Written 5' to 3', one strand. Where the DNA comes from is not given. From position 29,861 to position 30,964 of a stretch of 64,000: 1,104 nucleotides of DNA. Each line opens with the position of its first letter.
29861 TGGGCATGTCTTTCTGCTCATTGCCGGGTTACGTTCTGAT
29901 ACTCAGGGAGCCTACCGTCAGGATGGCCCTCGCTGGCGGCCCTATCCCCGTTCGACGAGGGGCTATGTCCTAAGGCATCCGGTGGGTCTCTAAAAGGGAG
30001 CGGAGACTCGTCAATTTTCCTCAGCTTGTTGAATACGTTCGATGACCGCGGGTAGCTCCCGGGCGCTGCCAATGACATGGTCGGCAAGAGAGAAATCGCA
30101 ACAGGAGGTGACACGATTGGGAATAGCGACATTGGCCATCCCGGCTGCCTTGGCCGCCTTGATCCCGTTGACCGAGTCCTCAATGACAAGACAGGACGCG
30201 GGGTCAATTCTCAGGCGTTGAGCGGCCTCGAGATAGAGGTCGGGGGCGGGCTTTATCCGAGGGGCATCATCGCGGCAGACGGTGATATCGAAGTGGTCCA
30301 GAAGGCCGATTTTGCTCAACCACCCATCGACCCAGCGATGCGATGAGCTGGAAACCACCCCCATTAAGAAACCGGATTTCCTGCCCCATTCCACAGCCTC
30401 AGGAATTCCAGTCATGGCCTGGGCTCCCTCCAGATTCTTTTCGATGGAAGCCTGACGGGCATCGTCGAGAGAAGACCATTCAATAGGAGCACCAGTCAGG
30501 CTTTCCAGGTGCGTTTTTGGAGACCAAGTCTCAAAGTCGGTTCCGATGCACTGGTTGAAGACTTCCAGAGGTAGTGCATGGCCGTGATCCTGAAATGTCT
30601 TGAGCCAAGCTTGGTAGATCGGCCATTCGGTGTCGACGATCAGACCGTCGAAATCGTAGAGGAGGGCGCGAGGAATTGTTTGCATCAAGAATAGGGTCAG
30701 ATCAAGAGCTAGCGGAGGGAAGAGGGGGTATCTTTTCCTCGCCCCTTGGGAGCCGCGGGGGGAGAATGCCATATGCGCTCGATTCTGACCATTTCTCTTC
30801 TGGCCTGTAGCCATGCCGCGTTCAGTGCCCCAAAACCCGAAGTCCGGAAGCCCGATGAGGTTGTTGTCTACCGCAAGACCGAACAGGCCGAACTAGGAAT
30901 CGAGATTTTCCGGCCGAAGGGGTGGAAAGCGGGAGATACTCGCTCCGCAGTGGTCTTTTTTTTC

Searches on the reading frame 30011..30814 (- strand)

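Call 63: search_protein_families(library=pfam, proteins=[window:30011-30814:-], max_evalue=0.00001)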
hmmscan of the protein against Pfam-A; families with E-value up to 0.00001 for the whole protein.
window:30011-30814:- (267 aa): 3 families
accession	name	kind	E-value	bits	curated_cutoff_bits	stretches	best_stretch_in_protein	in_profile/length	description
PF13419.12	HAD_2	-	1.9e-30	106.7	23.8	1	52-230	2-177/178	Haloacid dehalogenase-like hydrolase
PF00702.32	Hydrolase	-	3.2e-23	83.5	26.4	1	49-225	2-191/191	haloacid dehalogenase-like hydrolase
PF13242.12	Hydrolase_like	-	8.6e-06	26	22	0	188-236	4-53/75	HAD-hyrolase-like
